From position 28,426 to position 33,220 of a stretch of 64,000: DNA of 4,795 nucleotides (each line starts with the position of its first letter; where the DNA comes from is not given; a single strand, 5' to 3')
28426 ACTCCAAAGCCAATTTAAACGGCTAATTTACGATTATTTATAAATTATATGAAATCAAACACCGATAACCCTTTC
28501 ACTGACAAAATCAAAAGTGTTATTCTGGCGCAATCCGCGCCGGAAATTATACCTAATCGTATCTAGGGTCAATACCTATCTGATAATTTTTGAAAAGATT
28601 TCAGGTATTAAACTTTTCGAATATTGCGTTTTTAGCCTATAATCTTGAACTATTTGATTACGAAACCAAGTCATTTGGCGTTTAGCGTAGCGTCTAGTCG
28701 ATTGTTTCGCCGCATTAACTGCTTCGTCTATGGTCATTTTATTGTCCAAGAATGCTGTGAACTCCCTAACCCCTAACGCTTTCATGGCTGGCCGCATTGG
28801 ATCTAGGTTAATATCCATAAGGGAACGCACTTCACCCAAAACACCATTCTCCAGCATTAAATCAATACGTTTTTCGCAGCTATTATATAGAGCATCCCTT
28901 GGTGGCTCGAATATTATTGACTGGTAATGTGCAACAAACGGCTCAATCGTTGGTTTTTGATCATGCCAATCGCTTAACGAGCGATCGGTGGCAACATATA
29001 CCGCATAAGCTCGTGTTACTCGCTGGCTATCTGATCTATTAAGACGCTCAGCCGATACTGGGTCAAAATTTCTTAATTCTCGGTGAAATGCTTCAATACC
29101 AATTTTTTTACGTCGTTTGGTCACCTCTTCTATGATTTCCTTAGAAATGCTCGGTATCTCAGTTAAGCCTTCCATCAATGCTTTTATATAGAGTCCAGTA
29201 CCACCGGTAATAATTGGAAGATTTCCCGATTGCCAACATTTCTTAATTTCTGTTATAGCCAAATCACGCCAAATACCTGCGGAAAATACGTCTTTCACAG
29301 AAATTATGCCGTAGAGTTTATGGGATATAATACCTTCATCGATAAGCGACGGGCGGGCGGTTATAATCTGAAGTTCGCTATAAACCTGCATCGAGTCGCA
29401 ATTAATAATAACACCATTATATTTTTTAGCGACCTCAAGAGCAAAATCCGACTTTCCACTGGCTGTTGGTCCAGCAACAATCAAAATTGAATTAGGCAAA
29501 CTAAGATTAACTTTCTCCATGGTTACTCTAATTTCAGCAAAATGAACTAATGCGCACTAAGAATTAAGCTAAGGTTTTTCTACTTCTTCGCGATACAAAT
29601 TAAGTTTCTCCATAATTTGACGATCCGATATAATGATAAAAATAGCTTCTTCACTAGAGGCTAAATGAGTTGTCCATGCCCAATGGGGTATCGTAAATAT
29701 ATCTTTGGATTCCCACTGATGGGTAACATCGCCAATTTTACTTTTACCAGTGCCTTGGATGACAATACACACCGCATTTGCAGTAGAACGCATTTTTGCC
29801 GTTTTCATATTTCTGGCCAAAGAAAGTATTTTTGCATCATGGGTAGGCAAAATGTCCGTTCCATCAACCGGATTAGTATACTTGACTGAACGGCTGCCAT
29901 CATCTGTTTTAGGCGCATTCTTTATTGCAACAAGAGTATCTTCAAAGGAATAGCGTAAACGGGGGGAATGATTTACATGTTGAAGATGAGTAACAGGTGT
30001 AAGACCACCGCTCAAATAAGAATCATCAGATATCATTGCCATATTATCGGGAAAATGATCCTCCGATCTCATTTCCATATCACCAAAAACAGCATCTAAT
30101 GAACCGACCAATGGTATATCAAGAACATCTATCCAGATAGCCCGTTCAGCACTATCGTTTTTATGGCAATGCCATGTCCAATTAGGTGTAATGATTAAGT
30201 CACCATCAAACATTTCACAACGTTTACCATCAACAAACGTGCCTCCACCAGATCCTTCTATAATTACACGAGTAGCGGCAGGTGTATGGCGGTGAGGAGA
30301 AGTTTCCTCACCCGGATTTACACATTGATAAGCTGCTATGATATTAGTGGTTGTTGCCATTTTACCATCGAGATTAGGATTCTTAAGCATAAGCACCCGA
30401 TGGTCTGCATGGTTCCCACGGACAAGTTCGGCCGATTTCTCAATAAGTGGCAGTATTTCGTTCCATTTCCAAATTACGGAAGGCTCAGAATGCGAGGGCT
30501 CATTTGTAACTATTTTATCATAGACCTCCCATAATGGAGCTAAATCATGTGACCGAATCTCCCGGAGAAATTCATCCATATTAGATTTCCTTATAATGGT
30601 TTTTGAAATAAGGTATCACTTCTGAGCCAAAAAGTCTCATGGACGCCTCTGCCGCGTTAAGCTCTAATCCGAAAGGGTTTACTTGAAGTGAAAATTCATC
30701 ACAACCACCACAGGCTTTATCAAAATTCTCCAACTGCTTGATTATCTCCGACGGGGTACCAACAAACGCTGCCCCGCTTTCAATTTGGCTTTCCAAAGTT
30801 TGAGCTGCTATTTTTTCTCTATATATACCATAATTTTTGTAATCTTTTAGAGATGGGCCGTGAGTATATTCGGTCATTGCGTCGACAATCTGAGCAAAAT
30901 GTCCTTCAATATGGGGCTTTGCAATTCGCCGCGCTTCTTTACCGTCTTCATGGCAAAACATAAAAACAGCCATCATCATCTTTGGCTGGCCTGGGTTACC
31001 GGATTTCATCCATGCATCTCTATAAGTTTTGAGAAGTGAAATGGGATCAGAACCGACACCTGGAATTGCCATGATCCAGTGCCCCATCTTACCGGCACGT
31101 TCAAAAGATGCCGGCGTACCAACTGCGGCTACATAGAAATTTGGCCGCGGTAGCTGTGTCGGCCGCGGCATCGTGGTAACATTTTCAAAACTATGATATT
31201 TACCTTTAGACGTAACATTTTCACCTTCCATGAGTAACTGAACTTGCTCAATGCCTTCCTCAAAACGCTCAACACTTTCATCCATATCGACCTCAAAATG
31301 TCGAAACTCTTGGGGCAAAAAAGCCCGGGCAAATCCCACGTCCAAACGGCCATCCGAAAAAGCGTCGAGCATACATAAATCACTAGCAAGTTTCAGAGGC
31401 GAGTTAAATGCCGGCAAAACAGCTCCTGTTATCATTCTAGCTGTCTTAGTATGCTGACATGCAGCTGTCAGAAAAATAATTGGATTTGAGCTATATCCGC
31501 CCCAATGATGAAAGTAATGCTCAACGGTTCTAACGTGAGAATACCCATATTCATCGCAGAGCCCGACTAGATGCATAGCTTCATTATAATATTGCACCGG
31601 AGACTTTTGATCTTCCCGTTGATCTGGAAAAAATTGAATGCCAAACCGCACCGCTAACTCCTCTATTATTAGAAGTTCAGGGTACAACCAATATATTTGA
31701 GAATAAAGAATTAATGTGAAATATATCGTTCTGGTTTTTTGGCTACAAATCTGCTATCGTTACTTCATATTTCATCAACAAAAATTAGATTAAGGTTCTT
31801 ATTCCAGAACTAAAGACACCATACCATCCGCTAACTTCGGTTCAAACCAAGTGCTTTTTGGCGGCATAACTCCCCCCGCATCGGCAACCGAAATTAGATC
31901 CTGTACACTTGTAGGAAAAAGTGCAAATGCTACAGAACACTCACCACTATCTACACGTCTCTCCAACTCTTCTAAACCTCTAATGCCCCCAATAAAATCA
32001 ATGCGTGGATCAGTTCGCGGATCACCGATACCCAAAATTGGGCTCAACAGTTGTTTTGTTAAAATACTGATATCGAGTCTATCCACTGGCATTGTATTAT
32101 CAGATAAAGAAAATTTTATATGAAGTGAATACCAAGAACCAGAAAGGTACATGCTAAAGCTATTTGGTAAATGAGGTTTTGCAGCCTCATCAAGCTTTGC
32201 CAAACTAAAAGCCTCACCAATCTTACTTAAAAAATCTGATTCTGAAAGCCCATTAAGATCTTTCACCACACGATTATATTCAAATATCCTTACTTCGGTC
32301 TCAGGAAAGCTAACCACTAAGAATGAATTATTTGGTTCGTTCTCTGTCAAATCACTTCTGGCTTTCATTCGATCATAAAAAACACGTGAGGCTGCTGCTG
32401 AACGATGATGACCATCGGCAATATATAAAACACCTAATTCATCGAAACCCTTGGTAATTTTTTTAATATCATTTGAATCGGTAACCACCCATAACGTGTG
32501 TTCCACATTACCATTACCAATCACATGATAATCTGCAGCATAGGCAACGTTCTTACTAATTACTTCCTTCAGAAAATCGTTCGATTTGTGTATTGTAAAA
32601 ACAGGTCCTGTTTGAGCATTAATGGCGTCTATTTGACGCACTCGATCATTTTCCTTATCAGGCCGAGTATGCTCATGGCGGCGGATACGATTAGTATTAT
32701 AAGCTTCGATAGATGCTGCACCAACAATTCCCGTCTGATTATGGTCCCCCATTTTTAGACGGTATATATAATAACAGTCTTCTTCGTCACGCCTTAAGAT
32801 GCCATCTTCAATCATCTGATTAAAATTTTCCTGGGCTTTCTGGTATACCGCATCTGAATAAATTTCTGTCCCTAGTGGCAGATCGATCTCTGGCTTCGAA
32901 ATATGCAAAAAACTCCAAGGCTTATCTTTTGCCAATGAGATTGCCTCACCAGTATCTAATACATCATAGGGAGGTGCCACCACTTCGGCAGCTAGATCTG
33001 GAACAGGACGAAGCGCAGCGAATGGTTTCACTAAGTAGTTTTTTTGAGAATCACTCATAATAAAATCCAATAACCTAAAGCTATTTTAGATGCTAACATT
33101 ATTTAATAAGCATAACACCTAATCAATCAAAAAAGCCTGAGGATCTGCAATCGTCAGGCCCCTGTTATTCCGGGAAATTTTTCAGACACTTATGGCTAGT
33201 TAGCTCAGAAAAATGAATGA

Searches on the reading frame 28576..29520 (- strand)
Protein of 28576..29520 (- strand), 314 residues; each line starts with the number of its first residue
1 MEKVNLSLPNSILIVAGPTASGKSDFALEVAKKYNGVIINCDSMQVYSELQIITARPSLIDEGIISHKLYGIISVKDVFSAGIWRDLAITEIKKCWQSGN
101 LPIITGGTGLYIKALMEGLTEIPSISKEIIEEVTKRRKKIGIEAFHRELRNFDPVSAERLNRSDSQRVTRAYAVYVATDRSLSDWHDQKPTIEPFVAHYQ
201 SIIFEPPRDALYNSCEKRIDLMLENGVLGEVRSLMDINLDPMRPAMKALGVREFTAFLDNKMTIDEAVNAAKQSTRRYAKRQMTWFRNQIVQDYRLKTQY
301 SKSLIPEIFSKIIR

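Call 77: search_protein_families(library=pfam, proteins=[window:28576-29520:-], max_evalue=0.00001)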
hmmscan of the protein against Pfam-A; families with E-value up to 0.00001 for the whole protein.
window:28576-29520:- (314 aa): 1 family
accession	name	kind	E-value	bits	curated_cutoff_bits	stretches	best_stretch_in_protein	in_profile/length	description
PF01715.23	IPPT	-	6.1e-71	239.4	23.6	1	45-289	1-243/243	IPP transferase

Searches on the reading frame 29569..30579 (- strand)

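Call 77: search_protein_families(library=pfam, proteins=[window:29569-30579:-], max_evalue=0.00001)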
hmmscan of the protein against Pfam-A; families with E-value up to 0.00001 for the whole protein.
window:29569-30579:- (336 aa): 1 family
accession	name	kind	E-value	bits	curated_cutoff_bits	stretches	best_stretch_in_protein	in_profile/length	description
PF07883.17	Cupin_2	-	1.1e-19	70.3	27.2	1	84-152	2-69/70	Cupin domain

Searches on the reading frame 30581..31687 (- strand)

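Call 77: search_protein_families(library=pfam, proteins=[window:30581-31687:-], max_evalue=0.00001)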
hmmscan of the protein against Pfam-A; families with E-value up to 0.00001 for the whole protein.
window:30581-31687:- (368 aa): 1 family
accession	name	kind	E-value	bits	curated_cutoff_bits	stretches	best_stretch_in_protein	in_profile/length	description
PF00296.26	Bac_luciferase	-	3.2e-47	161.8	27.9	1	14-324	2-309/314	Luciferase-like monooxygenase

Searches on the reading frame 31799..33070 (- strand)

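Call 77: search_protein_families(library=pfam, proteins=[window:31799-33070:-], max_evalue=0.00001)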
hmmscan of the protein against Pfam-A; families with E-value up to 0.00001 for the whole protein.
window:31799-33070:- (423 aa): 1 family
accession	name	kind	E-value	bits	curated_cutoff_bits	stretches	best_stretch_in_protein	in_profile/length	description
PF06245.16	DUF1015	-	1.5e-97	326.9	25.8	1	14-334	1-324/325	Protein of unknown function (DUF1015)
